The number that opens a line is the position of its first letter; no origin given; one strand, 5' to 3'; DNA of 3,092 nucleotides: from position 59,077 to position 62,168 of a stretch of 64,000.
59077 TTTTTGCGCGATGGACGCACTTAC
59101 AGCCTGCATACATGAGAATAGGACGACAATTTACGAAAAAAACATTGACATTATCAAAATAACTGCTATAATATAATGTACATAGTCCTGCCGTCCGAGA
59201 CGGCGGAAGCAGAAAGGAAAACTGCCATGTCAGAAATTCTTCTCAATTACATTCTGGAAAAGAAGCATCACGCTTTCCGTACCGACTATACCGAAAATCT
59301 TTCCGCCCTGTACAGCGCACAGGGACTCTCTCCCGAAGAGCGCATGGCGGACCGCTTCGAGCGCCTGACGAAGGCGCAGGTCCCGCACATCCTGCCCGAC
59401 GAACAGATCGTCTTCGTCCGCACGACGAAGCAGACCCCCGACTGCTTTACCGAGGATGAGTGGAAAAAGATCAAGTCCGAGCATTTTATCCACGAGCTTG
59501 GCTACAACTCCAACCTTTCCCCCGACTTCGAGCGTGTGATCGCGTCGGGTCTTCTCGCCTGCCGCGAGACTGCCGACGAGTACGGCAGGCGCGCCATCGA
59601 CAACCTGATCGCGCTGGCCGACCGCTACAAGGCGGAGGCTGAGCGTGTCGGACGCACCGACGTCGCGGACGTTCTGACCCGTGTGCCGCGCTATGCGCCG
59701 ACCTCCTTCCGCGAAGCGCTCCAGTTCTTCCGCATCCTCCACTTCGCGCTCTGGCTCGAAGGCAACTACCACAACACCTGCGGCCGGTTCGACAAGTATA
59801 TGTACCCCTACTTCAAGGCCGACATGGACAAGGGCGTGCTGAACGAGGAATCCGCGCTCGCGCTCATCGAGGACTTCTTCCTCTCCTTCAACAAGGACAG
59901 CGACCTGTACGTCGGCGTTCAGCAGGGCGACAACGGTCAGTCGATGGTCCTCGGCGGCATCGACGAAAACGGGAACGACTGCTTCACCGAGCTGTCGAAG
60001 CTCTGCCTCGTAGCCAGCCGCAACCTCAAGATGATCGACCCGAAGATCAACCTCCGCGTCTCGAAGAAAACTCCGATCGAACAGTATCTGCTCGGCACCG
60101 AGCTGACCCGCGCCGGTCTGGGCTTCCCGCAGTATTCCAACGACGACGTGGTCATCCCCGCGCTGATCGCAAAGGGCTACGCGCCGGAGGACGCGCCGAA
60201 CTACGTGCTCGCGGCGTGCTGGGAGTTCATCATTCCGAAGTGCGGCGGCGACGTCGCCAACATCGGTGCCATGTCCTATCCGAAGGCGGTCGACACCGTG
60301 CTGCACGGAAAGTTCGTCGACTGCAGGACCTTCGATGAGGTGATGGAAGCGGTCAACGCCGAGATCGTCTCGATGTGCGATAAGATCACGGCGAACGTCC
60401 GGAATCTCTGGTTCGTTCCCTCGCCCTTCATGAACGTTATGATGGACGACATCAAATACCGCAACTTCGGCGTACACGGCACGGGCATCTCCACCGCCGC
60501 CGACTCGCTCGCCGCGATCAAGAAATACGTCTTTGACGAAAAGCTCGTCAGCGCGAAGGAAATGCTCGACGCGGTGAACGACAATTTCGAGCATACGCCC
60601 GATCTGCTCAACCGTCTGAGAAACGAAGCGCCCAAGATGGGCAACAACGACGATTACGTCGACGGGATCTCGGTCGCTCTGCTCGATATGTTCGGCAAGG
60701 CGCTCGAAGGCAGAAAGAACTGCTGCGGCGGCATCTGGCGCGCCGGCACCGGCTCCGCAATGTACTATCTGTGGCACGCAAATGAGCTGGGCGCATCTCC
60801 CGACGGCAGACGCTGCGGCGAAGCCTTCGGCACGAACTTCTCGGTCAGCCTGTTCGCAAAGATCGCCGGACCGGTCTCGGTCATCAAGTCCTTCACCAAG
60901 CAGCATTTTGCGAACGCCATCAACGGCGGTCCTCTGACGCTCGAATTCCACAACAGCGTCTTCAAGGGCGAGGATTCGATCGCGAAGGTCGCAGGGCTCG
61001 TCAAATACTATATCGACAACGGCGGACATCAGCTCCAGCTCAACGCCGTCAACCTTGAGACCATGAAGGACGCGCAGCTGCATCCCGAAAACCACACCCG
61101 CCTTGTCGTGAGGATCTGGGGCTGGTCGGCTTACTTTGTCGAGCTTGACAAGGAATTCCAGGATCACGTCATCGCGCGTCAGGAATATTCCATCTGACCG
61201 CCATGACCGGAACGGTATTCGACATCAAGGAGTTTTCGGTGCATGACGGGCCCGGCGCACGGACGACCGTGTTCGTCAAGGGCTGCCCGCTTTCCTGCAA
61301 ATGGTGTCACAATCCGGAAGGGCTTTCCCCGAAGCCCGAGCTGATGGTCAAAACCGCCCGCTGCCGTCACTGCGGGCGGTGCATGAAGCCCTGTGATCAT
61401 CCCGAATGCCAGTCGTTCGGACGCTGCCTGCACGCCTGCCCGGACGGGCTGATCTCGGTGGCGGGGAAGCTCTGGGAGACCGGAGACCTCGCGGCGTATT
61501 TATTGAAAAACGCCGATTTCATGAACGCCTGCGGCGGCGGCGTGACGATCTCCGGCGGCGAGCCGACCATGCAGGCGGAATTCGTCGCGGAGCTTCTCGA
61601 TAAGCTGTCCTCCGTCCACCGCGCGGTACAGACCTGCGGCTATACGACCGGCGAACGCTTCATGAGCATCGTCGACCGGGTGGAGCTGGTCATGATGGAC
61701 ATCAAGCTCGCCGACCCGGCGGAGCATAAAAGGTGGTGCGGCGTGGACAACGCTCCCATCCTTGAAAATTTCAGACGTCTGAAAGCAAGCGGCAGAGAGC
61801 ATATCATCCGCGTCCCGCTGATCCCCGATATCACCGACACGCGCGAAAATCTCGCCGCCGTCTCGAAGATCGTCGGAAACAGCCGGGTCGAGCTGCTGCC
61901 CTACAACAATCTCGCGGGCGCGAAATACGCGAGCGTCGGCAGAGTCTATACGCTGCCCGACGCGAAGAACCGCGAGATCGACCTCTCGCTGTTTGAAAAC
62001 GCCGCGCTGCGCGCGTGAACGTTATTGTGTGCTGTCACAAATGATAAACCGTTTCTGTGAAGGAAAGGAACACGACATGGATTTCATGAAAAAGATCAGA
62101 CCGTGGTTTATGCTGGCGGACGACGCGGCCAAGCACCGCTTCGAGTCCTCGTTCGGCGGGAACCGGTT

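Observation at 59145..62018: Unusually short eliminase-type glycyl radical enzyme with an altered Cys loop, paired with its activase in a glycan-utilisation context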

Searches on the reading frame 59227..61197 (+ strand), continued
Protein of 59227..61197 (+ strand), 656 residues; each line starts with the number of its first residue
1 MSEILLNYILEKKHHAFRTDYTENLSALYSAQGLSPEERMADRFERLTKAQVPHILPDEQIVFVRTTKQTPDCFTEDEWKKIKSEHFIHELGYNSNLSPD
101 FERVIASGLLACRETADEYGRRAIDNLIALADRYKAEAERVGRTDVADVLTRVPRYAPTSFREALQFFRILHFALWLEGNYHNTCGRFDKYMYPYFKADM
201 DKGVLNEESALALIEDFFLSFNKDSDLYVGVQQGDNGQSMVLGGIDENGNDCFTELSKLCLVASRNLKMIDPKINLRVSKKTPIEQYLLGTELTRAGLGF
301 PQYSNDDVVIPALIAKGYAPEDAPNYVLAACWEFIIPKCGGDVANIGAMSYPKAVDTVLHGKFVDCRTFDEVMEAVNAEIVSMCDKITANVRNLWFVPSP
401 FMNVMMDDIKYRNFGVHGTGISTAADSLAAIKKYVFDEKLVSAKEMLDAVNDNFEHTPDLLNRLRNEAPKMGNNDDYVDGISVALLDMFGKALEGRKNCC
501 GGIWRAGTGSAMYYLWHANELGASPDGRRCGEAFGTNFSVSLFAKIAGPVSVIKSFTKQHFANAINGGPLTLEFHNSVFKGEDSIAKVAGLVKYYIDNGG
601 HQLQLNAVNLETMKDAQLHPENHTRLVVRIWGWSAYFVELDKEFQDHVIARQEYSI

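Call 80: search_protein_families(library=ncbifam, proteins=[L130:2969-4288:+, L112:6587-7684:+, L141:2750-3751:+, L131:13707-15221:+, L126:15874-17442:+, L105:19815-22004:-], max_evalue=0.00001)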
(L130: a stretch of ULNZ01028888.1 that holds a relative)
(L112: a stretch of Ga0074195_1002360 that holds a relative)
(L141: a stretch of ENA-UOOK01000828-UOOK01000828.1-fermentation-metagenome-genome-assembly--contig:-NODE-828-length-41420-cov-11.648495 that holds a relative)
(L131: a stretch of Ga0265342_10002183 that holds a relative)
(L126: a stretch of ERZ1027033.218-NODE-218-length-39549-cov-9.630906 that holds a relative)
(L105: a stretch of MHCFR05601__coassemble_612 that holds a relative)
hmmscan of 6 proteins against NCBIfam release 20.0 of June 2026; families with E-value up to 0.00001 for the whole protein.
L130:2969-4288:+ (439 aa): 16 families
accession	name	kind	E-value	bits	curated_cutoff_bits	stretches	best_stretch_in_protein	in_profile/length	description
NF007484.0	PRK10077.1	equivalog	2.1e-104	350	608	1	6-435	7-470/480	D-xylose transporter XylE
TIGR00879.1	SP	subfamily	8.6e-96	321.5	237.8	1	5-433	51-510/510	sugar porter family MFS transporter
NF052357.1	GlucTporGlcPStph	equivalog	4.5e-81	272.9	750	1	12-437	8-437/445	glucose transporter GlcP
TIGR00898.1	2A0119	subfamily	6.1e-35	121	550.75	1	47-432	127-505/506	cation transport protein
TIGR00895.1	2A0115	subfamily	5e-31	108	418.55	1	5-375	11-376/398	aromatic acid/H+ symport family MFS transporter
NF053517.1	HbztTptrPcaK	equivalog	3.8e-15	55.8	770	1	8-375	16-379/437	4-hydroxybenzoate transporter PcaK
TIGR00891.1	2A0112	subfamily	1.2e-12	47.7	552.9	1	14-374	14-365/405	sialate:H+ symport family MFS transporter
NF008586.0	PRK11551.1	equivalog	7.5e-11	41.6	410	1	20-374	24-345/406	3-(3-hydroxy-phenyl)propionate transporter MhpT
TIGR00893.1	2A0114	subfamily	3.6e-10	39.3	395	1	28-380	11-352/399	D-galactonate transporter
NF003024.0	PRK03893.1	subfamily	5.3e-10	38.7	604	1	14-202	23-208/497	sialate:H+ symport family MFS transporter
TIGR00880.1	2_A_01_02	superfamily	5e-09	36.4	131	1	54-186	6-137/141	multidrug resistance protein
TIGR01299.1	synapt_SV2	subfamily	6.8e-09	34.2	637.3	1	37-216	193-384/742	synaptic vesicle protein SV2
TIGR00883.1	2A0106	subfamily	1.8e-08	33.8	443.45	1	34-378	29-359/400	metabolite/H+ symporter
NF053813.1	MFS_TcaB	equivalog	2.8e-07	29.6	475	1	46-138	41-133/396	putative multidrug effflux MFS transporter TcaB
TIGR00887.1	2A0109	equivalog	3.8e-07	29.4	610.3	0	16-436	21-502/502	phosphate:H+ symporter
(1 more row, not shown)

L112:6587-7684:+ (365 aa): 2 families
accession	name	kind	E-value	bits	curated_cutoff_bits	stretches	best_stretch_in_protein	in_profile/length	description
TIGR02636.1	galM_Leloir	equivalog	7.1e-96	321.2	397.65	1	30-362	4-335/336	galactose-1-epimerase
NF008277.0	PRK11055.1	subfamily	7.3e-90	301.6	240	1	29-363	15-347/349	galactose-1-epimerase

L141:2750-3751:+ (333 aa): 20 families
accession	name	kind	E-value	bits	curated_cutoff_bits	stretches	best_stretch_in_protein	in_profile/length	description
NF007254.0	PRK09701.1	equivalog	3.1e-35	121.8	335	1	49-304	21-284/311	D-allose transporter substrate-binding protein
NF007936.0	PRK10653.1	equivalog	6.9e-31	107.6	337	1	51-309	25-279/295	ribose ABC transporter substrate-binding protein RbsB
TIGR02634.1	xylF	equivalog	6.1e-24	85.1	389.55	1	61-280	7-228/302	D-xylose ABC transporter substrate-binding protein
NF041827.1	YtfQ_transport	equivalog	9.1e-23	80.7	510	1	75-331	47-307/320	galactofuranose ABC transporter, galactofuranose-binding protein YtfQ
TIGR02637.1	RhaS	equivalog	9.9e-23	80.8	342.25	1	55-311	1-260/302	rhamnose ABC transporter substrate-binding protein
NF052284.1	rhzpin_SBP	equivalog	1.9e-22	79.7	420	1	55-273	3-219/289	rhizopine catabolism ABC transporter substrate-binding protein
NF007680.0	PRK10355.1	equivalog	4.4e-17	62.3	504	1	54-276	27-249/331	D-xylose ABC transporter substrate-binding protein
NF040907.2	ChvE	equivalog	1.4e-16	60.7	460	1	73-180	18-121/324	multiple monosaccharide ABC transporter substrate-binding protein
NF007075.0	PRK09526.1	subfamily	4.8e-15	55.3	340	1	70-311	80-314/358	LacI family DNA-binding transcriptional regulator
TIGR02417.1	fruct_sucro_rep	subfamily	2.1e-14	53.5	389.55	1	55-307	63-307/327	D-fructose-responsive transcription factor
NF008452.0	PRK11303.1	equivalog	9.9e-14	51.2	385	1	70-275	78-277/332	catabolite repressor/activator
NF011937.0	PRK15408.1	equivalog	3.9e-12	45.7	384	1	52-290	27-262/340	autoinducer 2 ABC transporter substrate-binding protein LsrB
NF008185.0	PRK10936.1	equivalog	5.7e-11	41.9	200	1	65-312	59-304/346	TMAO reductase system periplasmic protein TorT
NF007743.0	PRK10423.1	equivalog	3.1e-09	36.4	531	1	59-311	65-312/330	ribose operon transcriptional repressor RbsR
NF007979.0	PRK10703.1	equivalog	8.1e-09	35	501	1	61-305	67-307/341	HTH-type transcriptional repressor PurR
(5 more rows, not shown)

L131:13707-15221:+ (504 aa): 190 families (the best 25 are shown)
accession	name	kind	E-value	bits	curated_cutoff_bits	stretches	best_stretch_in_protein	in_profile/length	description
NF008442.0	PRK11288.1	equivalog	4.5e-160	533.2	689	1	7-500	5-495/504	L-arabinose ABC transporter ATP-binding protein AraG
NF010069.0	PRK13549.1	equivalog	2.7e-152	507.8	699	1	7-502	3-503/513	xylose ABC transporter ATP-binding protein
NF008030.0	PRK10762.1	equivalog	1.8e-149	498.7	745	1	8-502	3-493/501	ribose ABC transporter ATP-binding protein RbsA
NF007253.0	PRK09700.1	equivalog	3.8e-146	487.7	772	1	9-501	5-507/510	D-allose ABC transporter ATP-binding protein AlsA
NF040905.2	GguA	equivalog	6.2e-146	486.7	810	1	9-498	1-498/500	multiple monosaccharide ABC transporter ATP-binding protein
NF008215.0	PRK10982.1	equivalog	1.3e-141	472.7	828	1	5-500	9-502/506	galactose/methyl galactoside ABC transporter ATP-binding protein MglA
NF041861.1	YtfR_transport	equivalog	5.3e-139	463.8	850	1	9-498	1-488/492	galactofuranose ABC transporter, ATP-binding protein YtfR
TIGR02633.1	xylG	equivalog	2.2e-132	442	723.65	1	9-499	1-498/500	D-xylose ABC transporter ATP-binding protein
NF011967.0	PRK15439.1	equivalog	1.3e-115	386.7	586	1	3-502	5-501/510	autoinducer 2 ABC transporter ATP-binding protein LsrA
NF047930.1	ABC_ATP_B6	equivalog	6.3e-89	298.9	670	1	11-494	4-503/510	putative B6 ABC transporter ATP-binding protein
TIGR03411.1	urea_trans_UrtD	equivalog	1.4e-54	185.3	304.1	2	9-226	2-220/242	urea ABC transporter ATP-binding protein UrtD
TIGR01188.1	drrA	subfamily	1.1e-52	179.2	312.45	2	17-227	1-203/302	daunorubicin resistance ABC transporter, ATP-binding protein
TIGR03873.1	F420-0_ABC_ATP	hypoth_equivalog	5.1e-52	176.7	372.4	2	10-254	2-243/256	putative F420-0 ABC transporter ATP-binding protein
TIGR03410.1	urea_trans_UrtE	equivalog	6.7e-51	173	285.8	2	12-240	3-224/230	urea ABC transporter ATP-binding subunit UrtE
TIGR03864.1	PQQ_ABC_ATP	hypoth_equivalog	1.7e-50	171.7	302.25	2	10-236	2-220/236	ABC transporter, ATP-binding subunit, PQQ-dependent alcohol dehydrogenase system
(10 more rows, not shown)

L126:15874-17442:+ (522 aa): 1 family
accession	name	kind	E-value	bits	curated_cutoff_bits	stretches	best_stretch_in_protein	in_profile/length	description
NF051901.1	ArabsyFurArfAAgro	equivalog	7.1e-161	536.5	625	1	39-517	3-501/502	arabinosylfuranosidase ArfA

L105:19815-22004:- (729 aa): 1 family
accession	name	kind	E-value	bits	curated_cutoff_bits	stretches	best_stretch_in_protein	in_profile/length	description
NF049879.1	AcerHdlse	equivalog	9e-117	391.2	950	1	137-726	12-656/657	aceric acid hydrolase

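Call 87: list_cluster_members(proteins=[P0001, P0008])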
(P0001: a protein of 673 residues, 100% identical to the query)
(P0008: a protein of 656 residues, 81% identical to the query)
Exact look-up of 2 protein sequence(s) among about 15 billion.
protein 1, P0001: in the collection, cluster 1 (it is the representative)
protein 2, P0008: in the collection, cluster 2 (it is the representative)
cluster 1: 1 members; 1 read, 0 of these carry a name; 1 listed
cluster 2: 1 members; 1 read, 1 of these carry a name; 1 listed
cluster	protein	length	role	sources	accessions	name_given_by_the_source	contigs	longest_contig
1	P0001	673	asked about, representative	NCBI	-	-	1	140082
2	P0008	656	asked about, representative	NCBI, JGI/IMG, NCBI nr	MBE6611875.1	MAG: pyruvate formate-lyase [Ruminococcaceae bacterium] | pyruvate formate-lyase [Oscillospiraceae bacterium]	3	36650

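Call 88: search_protein_families(library=pfam, proteins=[L053:1236-3314:+, L053:3498-4892:+, L053:5042-5941:+, L053:6797-8641:+, L053:12944-13879:-, L053:14118-16175:+, L051:12875-14791:-, L051:15570-17480:+, L051:17571-19406:+, L051:6730-7905:+], max_evalue=0.0001)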
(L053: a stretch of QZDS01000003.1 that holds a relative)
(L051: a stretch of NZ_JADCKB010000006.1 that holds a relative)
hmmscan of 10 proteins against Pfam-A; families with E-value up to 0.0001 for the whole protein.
L053:1236-3314:+ (692 aa): 3 families
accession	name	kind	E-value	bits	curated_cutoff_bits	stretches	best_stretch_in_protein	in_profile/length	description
PF17389.8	Bac_rhamnosid6H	-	1.4e-36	126.9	24.5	1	352-681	12-335/339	Bacterial alpha-L-rhamnosidase 6 hairpin glycosidase domain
PF05592.18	Bac_rhamnosid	-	3.5e-13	49.8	22.2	1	228-319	3-85/102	Bacterial alpha-L-rhamnosidase concanavalin-like domain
PF08531.16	Bac_rhamnosid_N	-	2.1e-10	41.1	25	1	60-218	5-171/172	Alpha-L-rhamnosidase N-terminal domain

L053:3498-4892:+ (464 aa): 2 families
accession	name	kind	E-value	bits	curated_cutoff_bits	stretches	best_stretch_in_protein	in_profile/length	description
PF01547.30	SBP_bac_1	-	3.5e-35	122.9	26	1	79-377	10-305/307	Bacterial extracellular solute-binding protein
PF13416.11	SBP_bac_8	-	6.1e-30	105.4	27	1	82-390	2-261/279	Bacterial extracellular solute-binding protein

L053:5042-5941:+ (299 aa): 1 family
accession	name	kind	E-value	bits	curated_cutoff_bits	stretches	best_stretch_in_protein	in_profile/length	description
PF00528.27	BPD_transp_1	-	6e-15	55.9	26.4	1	95-289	7-175/184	Binding-protein-dependent transport system inner membrane component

L053:6797-8641:+ (614 aa): 2 families
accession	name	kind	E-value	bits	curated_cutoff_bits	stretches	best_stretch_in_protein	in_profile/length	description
PF07944.18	Beta-AFase-like_GH127_cat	-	3.2e-22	79.5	24.9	1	38-389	2-366/376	Beta-L-arabinofuranosidase, GH127 catalytic domain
PF20736.2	Glyco_hydro127M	-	5.2e-18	65.4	24.2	1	409-503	2-94/95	Beta-L-arabinofuranosidase, GH127 middle domain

L053:12944-13879:- (311 aa): 1 family
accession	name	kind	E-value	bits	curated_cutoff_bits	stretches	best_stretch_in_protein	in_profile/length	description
PF00696.33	AA_kinase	-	1.8e-25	90.5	24.9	1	4-281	1-223/234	Amino acid kinase family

L053:14118-16175:+ (685 aa): 4 families
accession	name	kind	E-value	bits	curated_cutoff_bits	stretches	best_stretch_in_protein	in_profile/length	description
PF02449.21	Glyco_hydro_42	-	6.7e-121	404.6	21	1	14-392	1-374/376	Beta-galactosidase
PF08532.16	Glyco_hydro_42M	-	1.8e-26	93.4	25.8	1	406-609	3-203/207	Beta-galactosidase trimerisation domain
PF01373.23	Glyco_hydro_14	-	9e-06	25.3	27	0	159-193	182-216/402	Glycosyl hydrolase family 14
PF14488.12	DUF4434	-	1.7e-05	24.9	30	1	19-183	15-163/283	Domain of unknown function (DUF4434)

L051:12875-14791:- (638 aa): 1 family
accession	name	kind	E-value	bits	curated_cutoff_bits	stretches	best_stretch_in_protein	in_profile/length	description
PF13320.12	GH123_cat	-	1.6e-107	360.1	23.1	1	262-591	1-324/324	Glycoside hydrolase 123, catalytic domain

L051:15570-17480:+ (636 aa): 3 families
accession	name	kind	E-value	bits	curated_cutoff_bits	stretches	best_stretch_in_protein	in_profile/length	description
PF00183.23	HSP90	-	4.7e-113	379.3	24.4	2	222-635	61-486/518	Hsp90 protein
PF13589.12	HATPase_c_3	-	2e-10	41.3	25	1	35-153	8-104/137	Histidine kinase-, DNA gyrase B-, and HSP90-like ATPase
PF02518.31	HATPase_c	-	2e-05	25.4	26.4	1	34-139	10-93/111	Histidine kinase-, DNA gyrase B-, and HSP90-like ATPase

L051:17571-19406:+ (611 aa): 1 family
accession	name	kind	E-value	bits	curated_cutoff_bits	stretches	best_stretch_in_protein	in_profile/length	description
PF03063.25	Prismane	-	3e-159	531.4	27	1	92-603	1-512/513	Prismane/CO dehydrogenase family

L051:6730-7905:+ (391 aa): 3 families
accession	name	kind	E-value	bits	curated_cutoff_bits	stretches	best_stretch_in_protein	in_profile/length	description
PF00465.25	Fe-ADH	-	1.5e-42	145.5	31.3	1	11-180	1-168/168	Iron-containing alcohol dehydrogenase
PF25137.1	ADH_Fe_C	-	2.1e-30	106.3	27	1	191-390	1-193/194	Fe-containing alcohol dehydrogenase family, C-terminal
PF13685.12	Fe-ADH_2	-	3e-07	31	28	1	16-111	2-94/149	Iron-containing alcohol dehydrogenase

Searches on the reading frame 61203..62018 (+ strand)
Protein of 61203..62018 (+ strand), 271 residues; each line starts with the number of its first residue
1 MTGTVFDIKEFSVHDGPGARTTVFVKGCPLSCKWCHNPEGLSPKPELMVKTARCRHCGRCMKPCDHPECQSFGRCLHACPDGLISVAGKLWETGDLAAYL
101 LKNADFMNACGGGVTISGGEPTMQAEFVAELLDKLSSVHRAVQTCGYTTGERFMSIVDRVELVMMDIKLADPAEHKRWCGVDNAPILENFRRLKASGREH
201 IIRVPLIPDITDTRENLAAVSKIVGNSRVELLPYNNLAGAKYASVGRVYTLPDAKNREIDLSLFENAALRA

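Call 3: search_protein_families(library=pfam, proteins=[window:61203-62018:+], max_evalue=0.01)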
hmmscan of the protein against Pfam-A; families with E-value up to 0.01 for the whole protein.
window:61203-62018:+ (271 aa): 2 families
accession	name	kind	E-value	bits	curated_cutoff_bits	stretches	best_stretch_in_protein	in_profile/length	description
PF13353.11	Fer4_12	-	2.2e-13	51.1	22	1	15-159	2-100/137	4Fe-4S single cluster domain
PF04055.27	Radical_SAM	-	3.6e-10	40.7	29.5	1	23-216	2-161/166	Radical SAM superfamily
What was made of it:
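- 61203..62018 (+): GRE-activating radical SAM enzyme, 271 aa. Pfam finds Fer4_12 and Radical_SAM (call 3).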

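Call 4: search_protein_families(library=ncbifam, proteins=[window:61203-62018:+], max_evalue=0.01)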
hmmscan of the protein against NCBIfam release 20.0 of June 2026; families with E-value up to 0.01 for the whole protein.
window:61203-62018:+ (271 aa): 20 families
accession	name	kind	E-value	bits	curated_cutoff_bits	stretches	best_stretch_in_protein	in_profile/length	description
TIGR02494.1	PFLE_PFLC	subfamily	3.1e-79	266.3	174.35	1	5-257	1-277/293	glycyl-radical enzyme activating protein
NF043069.1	T4HPD_activ_SAM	equivalog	3.4e-71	240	425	1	3-255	2-274/299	trans-4-hydroxy-L-proline dehydratase activase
NF048010.1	SfplDhtActHpsHDes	equivalog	1.4e-65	221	430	1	2-256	5-285/298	(2S)-3-sulfopropanediol dehydratase activating enzyme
NF033719.1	ind_deCO2_activ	equivalog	1.9e-60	204.7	425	2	69-258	90-282/302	indoleacetate decarboxylase activase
TIGR04395.1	cutC_activ_rSAM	equivalog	1.1e-58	199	360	1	3-255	5-283/309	choline TMA-lyase-activating enzyme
NF033717.2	HPDL_rSAM_activ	equivalog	1.3e-58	198.7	420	1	2-255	3-282/311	4-hydroxyphenylacetate decarboxylase activase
NF048008.1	SfplDhtActHpfHKleb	equivalog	1.8e-54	185.2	500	1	4-255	1-279/308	(2S)-3-sulfopropanediol dehydratase activating enzyme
NF007483.0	PRK10076.1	equivalog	2.4e-50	171.4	326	1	3-255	22-267/292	[formate-C-acetyltransferase]-activating enzyme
TIGR02493.1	PFLA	equivalog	6.5e-48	163.2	231.75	2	75-258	29-221/235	pyruvate formate-lyase-activating protein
TIGR04003.1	rSAM_BssD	equivalog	6.8e-45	153.6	496.45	1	5-249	3-274/314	[benzylsuccinate synthase]-activating enzyme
TIGR04041.1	activase_YjjW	hypoth_equivalog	1.9e-38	132.5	250.2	1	3-228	2-228/276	YjjW family glycine radical enzyme activase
NF008356.0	PRK11145.1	equivalog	4.7e-32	111.2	375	2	88-255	48-223/246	pyruvate formate lyase 1-activating protein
TIGR02495.1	NrdG2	equivalog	3.3e-17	62.4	131.15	2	113-228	65-184/193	anaerobic ribonucleoside-triphosphate reductase activating protein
TIGR02491.1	NrdG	equivalog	4.5e-11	42.9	126.1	1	6-43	3-40/154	anaerobic ribonucleoside-triphosphate reductase activating protein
TIGR04349.1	rSAM_QueE_gams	hypoth_equivalog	2.2e-06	27.5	300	1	113-178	64-126/210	7-carboxy-7-deazaguanine synthase QueE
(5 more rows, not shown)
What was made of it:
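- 61203..62018 (+): TIGR02494 scores 266 bits against a cut-off of 174 (call 4).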
